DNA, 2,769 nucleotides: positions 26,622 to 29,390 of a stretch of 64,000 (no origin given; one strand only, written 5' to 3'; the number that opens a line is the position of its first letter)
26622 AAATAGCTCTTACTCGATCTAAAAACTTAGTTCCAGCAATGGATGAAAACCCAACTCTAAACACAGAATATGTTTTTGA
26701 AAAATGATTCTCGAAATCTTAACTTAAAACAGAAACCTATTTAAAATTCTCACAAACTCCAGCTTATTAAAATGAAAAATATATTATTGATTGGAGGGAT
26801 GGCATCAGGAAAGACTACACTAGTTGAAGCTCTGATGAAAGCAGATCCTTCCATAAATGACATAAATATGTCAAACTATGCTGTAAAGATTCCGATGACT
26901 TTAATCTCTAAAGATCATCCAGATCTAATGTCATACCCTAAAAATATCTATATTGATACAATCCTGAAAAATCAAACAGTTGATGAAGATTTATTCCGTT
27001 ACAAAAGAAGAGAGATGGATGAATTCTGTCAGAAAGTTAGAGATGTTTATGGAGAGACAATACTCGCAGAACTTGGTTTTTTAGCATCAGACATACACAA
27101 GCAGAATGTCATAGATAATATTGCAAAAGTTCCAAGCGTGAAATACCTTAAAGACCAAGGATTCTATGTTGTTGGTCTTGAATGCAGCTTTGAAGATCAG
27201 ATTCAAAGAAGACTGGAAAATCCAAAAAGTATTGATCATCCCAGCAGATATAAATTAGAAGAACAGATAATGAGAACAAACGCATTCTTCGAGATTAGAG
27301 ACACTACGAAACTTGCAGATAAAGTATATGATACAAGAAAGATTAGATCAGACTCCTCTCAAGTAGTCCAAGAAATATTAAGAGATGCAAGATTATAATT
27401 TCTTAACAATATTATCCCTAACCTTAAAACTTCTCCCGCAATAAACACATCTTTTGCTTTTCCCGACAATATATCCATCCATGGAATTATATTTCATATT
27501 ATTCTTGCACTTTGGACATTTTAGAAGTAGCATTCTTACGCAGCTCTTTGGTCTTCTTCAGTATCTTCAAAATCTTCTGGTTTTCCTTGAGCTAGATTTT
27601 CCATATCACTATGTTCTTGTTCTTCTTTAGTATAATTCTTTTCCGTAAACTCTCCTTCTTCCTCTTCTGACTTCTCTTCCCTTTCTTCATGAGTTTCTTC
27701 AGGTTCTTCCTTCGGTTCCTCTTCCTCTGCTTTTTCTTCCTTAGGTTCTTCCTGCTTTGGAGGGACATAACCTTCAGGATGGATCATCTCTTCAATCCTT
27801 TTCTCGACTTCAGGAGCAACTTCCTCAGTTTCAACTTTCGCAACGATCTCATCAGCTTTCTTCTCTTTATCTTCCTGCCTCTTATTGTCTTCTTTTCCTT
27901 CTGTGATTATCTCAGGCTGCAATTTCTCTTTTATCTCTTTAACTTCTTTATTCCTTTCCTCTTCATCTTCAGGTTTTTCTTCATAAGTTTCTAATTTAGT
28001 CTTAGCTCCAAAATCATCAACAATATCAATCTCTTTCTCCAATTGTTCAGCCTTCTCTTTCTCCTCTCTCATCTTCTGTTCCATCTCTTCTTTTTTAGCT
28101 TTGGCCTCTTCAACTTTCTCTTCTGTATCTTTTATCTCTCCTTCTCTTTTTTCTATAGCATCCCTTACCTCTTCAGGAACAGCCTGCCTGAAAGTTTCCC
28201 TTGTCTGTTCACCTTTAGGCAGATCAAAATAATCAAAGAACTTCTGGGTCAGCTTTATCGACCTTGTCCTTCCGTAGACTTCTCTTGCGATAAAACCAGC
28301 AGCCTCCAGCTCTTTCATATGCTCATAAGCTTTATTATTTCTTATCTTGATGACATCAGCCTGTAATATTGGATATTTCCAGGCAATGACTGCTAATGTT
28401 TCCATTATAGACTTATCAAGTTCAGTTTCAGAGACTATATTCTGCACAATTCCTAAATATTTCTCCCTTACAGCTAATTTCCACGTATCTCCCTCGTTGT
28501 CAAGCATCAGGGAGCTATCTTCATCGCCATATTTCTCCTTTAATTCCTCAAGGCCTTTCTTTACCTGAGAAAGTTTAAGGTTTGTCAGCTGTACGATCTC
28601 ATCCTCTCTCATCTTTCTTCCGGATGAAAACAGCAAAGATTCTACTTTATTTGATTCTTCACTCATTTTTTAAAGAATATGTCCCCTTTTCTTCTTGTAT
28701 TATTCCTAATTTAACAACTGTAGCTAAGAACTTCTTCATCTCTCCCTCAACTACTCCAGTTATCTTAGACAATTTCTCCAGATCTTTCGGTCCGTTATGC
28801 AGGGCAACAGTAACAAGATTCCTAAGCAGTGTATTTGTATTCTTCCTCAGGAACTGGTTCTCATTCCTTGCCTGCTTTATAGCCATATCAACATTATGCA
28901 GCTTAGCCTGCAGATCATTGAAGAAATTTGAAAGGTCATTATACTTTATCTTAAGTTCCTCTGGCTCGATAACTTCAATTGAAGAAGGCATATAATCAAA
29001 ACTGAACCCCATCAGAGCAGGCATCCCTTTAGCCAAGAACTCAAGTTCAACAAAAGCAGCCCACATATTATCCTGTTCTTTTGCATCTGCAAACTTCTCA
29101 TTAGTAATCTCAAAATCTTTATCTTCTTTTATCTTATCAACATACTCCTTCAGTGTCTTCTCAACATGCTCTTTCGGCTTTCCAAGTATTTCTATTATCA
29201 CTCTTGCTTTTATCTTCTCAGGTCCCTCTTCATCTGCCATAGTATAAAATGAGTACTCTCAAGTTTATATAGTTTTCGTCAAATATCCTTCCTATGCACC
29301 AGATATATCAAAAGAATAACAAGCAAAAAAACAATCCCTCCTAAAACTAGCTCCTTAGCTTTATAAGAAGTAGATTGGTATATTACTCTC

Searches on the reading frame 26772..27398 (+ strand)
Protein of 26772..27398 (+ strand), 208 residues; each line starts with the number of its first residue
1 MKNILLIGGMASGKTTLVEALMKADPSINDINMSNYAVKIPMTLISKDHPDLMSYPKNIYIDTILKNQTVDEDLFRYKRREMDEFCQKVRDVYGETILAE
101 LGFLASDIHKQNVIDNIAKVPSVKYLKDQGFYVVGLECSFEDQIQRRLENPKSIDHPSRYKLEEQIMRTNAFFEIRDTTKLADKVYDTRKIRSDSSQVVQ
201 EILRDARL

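Call 83: search_protein_families(library=pfam, proteins=[window:26772-27398:+], max_evalue=0.01)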
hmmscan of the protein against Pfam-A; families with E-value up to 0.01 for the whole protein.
window:26772-27398:+ (208 aa): 3 families
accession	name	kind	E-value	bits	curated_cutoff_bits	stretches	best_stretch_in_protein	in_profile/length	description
PF13238.12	AAA_18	-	3.5e-06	27.9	29.4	1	4-167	1-127/128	AAA domain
PF10662.15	PduV-EutP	-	0.00086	19.6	21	1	1-24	1-24/143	Ethanolamine utilisation - propanediol utilisation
PF01121.26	CoaE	-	0.0071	16.5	27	0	6-30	5-29/180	Dephospho-CoA kinase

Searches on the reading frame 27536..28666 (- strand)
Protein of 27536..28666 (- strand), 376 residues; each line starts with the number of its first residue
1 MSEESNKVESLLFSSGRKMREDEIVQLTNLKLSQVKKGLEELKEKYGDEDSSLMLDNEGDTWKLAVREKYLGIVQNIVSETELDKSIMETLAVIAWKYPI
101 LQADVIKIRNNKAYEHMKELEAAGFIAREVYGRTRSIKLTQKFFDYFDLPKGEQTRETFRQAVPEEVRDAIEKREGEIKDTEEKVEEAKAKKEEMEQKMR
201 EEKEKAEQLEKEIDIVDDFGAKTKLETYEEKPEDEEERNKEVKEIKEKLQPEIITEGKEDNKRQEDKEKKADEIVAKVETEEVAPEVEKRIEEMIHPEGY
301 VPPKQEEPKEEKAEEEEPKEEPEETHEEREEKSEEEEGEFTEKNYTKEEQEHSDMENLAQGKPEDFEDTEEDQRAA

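Call 40: search_protein_families(library=ncbifam, proteins=[window:27536-28666:-], max_evalue=1)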
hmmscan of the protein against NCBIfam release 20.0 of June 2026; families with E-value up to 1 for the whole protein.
window:27536-28666:- (376 aa): 2 families
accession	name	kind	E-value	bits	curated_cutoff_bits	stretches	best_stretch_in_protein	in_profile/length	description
TIGR00281.1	TIGR00281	equivalog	2.1e-23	82.9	89.2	1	7-154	5-160/186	SMC-Scp complex subunit ScpB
NF001106.1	PRK00135.2-1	exception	2.8e-11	43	300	1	6-148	204-355/377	SMC-Scp complex subunit ScpB, long form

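Call 55: search_protein_families(library=pfam, proteins=[window:27536-28666:-], max_evalue=0.01)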
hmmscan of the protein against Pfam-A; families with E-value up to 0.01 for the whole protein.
window:27536-28666:- (376 aa): 1 family
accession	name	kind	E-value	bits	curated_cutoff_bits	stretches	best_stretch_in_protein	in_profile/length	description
PF04079.22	SMC_ScpB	-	4e-32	111.5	27.4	1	7-151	2-153/160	Segregation and condensation complex subunit ScpB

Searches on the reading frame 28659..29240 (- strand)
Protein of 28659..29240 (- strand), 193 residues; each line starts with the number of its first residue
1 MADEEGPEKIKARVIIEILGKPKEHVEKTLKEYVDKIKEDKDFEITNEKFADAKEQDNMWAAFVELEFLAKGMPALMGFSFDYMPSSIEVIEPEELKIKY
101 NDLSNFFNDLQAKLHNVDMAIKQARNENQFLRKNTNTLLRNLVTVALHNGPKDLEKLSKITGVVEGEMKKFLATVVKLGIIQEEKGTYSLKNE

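Call 40: search_protein_families(library=ncbifam, proteins=[window:28659-29240:-], max_evalue=1)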
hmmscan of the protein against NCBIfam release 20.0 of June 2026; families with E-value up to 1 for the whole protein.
window:28659-29240:- (193 aa): 1 family
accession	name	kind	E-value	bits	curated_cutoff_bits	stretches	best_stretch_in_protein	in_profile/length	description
TIGR02716.1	C20_methyl_CrtF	equivalog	0.0021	17.2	276.1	1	147-191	19-63/306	bacteriochlorophyllide d C-20 methyltransferase BchU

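Call 55: search_protein_families(library=pfam, proteins=[window:28659-29240:-], max_evalue=0.01)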
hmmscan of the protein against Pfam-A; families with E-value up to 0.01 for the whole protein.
window:28659-29240:- (193 aa): 0 families
